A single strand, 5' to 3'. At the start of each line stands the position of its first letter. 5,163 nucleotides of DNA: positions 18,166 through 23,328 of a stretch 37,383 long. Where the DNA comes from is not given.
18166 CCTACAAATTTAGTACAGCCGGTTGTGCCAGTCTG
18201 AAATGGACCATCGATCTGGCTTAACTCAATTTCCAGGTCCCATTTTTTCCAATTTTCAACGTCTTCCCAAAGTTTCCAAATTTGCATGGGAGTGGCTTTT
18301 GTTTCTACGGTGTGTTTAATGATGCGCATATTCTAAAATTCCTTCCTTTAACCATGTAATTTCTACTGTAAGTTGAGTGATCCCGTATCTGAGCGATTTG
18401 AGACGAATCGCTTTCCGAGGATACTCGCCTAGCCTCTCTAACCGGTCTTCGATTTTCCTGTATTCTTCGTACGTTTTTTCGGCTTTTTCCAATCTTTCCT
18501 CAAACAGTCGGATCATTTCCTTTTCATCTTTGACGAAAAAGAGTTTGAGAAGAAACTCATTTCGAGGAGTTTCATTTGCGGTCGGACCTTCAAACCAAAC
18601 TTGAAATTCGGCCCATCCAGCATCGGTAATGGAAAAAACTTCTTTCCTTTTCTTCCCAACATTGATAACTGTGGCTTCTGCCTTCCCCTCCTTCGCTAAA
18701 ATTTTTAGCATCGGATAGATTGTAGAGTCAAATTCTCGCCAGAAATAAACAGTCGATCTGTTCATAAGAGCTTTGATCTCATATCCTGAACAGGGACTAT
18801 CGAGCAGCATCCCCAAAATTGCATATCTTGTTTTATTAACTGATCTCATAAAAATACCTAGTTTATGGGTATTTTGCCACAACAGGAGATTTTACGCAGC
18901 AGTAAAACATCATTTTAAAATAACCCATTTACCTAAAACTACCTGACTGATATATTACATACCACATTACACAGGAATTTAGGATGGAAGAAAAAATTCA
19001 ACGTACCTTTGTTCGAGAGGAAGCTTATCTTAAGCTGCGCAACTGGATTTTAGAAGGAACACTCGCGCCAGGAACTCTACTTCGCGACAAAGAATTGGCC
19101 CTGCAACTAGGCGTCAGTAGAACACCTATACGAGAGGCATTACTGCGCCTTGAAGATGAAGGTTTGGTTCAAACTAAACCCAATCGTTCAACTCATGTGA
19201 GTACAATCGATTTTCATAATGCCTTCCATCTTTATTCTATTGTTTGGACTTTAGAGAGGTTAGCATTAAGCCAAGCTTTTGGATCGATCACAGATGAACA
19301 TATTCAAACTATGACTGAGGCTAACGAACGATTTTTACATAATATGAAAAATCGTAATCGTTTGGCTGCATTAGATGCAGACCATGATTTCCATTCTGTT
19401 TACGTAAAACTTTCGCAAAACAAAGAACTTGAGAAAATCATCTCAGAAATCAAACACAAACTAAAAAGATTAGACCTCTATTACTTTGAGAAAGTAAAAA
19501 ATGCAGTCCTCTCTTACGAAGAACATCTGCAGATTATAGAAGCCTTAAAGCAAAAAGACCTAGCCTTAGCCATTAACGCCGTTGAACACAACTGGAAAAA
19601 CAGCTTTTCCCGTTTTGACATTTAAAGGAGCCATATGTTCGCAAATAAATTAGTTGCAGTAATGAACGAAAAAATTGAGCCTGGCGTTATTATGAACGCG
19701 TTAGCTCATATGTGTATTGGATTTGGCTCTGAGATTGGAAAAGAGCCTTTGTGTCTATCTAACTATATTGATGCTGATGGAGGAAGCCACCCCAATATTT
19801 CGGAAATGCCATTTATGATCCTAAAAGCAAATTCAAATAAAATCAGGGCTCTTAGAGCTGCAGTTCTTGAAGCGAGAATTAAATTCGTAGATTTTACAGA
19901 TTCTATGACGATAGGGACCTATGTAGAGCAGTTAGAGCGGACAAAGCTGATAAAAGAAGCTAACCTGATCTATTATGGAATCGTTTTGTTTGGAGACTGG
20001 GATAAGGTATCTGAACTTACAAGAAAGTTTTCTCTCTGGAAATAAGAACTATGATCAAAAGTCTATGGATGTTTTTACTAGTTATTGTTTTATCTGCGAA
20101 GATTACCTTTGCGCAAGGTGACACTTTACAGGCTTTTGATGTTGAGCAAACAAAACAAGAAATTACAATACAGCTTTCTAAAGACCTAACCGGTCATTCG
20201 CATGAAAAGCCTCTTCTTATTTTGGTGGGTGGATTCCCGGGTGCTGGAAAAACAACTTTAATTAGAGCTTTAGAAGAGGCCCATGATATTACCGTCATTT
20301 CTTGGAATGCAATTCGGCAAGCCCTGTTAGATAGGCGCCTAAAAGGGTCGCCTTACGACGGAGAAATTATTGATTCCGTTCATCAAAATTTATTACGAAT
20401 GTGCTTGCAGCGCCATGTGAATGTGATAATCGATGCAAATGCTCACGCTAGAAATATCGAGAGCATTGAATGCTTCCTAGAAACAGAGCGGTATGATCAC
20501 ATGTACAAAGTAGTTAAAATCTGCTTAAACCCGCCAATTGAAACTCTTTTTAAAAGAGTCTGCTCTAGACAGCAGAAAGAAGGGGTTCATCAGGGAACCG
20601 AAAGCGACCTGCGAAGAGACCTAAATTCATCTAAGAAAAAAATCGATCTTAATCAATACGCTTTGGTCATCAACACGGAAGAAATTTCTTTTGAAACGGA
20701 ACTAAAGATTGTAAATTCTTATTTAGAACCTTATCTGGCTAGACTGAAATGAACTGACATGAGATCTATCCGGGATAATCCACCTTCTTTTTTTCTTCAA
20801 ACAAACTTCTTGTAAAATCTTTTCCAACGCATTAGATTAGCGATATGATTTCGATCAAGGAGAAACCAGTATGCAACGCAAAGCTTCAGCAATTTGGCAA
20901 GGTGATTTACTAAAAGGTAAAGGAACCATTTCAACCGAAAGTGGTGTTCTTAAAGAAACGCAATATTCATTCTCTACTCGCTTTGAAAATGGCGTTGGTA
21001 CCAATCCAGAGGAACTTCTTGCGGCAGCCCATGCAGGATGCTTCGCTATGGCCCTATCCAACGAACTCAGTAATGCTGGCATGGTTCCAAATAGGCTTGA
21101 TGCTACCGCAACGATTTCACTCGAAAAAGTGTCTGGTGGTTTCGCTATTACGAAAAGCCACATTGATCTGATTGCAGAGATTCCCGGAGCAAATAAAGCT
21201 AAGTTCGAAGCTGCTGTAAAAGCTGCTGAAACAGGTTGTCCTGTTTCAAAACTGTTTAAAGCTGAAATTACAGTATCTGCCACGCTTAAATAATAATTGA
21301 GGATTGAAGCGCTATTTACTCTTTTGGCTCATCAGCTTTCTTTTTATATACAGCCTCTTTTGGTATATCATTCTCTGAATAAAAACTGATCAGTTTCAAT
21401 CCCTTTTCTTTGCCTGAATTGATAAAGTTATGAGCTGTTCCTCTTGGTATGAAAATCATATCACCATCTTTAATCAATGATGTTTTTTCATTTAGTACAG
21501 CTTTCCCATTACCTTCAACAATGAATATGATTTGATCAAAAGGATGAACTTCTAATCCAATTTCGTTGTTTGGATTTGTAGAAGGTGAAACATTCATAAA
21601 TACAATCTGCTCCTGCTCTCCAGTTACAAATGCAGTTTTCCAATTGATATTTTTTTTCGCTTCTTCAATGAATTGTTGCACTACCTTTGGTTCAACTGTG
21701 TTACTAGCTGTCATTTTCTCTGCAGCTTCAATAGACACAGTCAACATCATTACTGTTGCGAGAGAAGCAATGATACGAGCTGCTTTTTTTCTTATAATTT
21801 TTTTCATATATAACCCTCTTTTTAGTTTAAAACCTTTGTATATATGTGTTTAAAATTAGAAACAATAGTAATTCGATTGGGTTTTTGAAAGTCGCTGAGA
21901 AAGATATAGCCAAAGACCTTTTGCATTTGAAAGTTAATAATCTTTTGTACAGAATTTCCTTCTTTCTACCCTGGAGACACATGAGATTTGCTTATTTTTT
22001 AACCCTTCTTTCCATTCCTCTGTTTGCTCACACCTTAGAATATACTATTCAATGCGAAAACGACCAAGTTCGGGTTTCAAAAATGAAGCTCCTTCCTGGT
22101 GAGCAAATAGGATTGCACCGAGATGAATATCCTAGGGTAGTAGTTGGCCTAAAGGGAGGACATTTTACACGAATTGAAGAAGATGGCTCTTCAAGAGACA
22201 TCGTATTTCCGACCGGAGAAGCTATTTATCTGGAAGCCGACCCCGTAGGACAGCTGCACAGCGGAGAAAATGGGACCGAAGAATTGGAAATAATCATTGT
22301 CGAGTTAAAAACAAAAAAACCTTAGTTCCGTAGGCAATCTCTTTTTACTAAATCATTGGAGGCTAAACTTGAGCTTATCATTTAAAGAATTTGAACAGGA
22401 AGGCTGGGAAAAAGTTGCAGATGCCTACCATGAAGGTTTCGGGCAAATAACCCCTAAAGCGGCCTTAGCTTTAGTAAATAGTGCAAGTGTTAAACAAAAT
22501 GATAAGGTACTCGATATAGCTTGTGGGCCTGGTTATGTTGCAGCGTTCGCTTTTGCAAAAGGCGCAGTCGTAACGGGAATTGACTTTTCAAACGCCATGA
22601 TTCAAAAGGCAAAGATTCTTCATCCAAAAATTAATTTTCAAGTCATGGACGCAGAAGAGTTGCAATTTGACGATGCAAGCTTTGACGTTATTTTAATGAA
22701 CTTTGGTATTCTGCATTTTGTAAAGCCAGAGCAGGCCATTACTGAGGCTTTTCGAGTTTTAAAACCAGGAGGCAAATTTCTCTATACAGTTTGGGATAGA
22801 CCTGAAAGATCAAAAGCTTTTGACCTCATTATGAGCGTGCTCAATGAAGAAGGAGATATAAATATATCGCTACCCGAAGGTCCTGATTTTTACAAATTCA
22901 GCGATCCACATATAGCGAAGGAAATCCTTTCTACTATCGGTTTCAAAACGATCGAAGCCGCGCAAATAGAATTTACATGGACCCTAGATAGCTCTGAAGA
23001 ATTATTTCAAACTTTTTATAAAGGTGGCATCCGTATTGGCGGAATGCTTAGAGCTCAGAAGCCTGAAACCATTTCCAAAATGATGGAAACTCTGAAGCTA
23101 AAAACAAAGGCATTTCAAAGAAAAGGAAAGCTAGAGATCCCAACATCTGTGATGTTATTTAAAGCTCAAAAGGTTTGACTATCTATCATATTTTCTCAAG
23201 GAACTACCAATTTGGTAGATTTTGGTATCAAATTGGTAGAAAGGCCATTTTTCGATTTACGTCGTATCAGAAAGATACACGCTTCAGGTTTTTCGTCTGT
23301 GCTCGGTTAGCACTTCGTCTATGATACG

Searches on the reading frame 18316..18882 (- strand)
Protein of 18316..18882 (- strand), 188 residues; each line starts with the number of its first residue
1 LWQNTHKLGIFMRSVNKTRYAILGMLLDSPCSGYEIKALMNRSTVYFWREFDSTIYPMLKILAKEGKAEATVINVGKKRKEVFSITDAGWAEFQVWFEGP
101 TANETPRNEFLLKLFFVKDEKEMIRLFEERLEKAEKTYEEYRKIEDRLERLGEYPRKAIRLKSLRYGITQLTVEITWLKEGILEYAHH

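Call 48: search_protein_families(library=pfam, proteins=[window:18316-18882:-], max_evalue=0.00001)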
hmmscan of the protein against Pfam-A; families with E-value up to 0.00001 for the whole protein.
window:18316-18882:- (188 aa): 2 families
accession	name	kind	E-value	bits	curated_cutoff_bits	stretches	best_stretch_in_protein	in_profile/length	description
PF10400.15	Vir_act_alpha_C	-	8.2e-11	42.9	22.4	1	107-180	2-72/78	Virulence activator alpha C-term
PF03551.20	PadR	-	3e-08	34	27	1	22-94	1-74/75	Transcriptional regulator PadR-like family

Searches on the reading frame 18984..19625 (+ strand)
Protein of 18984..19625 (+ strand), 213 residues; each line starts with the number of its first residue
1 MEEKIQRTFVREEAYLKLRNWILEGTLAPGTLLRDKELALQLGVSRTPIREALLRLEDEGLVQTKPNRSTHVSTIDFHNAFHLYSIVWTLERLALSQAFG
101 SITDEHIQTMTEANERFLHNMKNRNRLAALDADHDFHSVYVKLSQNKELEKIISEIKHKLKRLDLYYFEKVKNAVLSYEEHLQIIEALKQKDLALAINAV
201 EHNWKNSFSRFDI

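Call 48: search_protein_families(library=pfam, proteins=[window:18984-19625:+], max_evalue=0.00001)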
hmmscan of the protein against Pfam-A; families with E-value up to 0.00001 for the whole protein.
window:18984-19625:+ (213 aa): 2 families
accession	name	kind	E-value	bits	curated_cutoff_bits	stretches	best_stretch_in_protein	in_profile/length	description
PF00392.27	GntR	-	2e-20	72.6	27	1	12-72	3-64/64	Bacterial regulatory proteins, gntR family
PF07729.17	FCD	-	6.9e-18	65.7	24.3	1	84-201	3-120/125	FCD domain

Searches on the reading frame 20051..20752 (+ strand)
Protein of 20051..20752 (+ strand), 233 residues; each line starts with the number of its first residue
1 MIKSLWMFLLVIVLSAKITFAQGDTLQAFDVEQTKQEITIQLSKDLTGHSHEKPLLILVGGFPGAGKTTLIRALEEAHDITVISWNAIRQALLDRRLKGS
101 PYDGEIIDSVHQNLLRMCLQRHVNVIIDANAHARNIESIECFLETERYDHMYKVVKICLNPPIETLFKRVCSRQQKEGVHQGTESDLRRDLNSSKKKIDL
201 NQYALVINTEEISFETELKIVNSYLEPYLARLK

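Call 48: search_protein_families(library=pfam, proteins=[window:20051-20752:+], max_evalue=0.00001)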
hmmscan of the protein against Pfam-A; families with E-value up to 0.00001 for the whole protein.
window:20051-20752:+ (233 aa): 3 families
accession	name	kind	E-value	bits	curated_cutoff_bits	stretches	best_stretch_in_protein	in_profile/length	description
PF13671.12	AAA_33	-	7.4e-12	46.2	27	1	56-181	1-127/143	AAA domain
PF13238.12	AAA_18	-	3.4e-08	34.5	29.4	1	57-178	1-116/128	AAA domain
PF06414.18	Zeta_toxin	-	2.2e-06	27.7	22.3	1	48-78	10-40/199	Zeta toxin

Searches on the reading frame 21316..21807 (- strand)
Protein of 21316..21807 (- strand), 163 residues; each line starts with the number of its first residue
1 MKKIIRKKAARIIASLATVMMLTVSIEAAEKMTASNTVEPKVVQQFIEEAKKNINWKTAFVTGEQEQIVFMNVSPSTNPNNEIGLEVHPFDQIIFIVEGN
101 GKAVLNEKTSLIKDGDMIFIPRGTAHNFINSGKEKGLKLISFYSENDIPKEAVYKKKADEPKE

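Call 48: search_protein_families(library=pfam, proteins=[window:21316-21807:-], max_evalue=0.00001)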
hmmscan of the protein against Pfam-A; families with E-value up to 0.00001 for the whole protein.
window:21316-21807:- (163 aa): 4 families
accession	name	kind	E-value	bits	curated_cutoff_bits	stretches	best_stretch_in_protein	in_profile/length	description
PF07883.17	Cupin_2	-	4.1e-12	46.1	27.2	1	79-142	7-69/70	Cupin domain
PF02311.25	AraC_binding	-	3.7e-08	33.6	21.1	1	79-145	12-77/135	AraC-like ligand binding domain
PF00190.28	Cupin_1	-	7.9e-07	29.2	22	1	93-147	67-118/151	Cupin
PF03079.20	ARD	-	9.1e-06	26.4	27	0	86-146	88-152/157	ARD/ARD' family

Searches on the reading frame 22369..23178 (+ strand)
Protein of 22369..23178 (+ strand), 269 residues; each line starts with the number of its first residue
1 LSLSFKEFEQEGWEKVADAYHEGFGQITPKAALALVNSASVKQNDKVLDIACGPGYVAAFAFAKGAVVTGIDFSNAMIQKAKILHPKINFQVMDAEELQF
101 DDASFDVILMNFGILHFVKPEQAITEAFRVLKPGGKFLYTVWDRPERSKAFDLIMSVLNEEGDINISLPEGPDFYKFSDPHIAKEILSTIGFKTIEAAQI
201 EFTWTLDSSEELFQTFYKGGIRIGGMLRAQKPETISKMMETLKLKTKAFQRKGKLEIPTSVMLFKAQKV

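Call 48: search_protein_families(library=pfam, proteins=[window:22369-23178:+], max_evalue=0.00001)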
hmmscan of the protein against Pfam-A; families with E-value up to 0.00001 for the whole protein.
window:22369-23178:+ (269 aa): 8 families
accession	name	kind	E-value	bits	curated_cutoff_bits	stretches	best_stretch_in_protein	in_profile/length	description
PF08241.18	Methyltransf_11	-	1.9e-24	86.6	21.2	1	48-138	1-94/95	Methyltransferase domain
PF13649.12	Methyltransf_25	-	1.6e-23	83.6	27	1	47-135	1-97/97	Methyltransferase domain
PF13847.12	Methyltransf_31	-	1.6e-19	70.4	27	1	42-140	2-110/145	Methyltransferase domain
PF13489.12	Methyltransf_23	-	4.3e-17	62.8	27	1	36-153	13-131/164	Methyltransferase domain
PF01209.24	Ubie_methyltran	-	7.1e-16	58.7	20.1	1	38-144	42-156/233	ubiE/COQ5 methyltransferase family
PF08242.18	Methyltransf_12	-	1.7e-14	54.7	30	1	48-137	1-98/98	Methyltransferase domain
PF05175.20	MTS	-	5.1e-06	26.7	23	1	33-145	21-143/170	Methyltransferase small domain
PF07021.18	MetW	-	6.6e-06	26.3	21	1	40-131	10-102/193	Methionine biosynthesis protein MetW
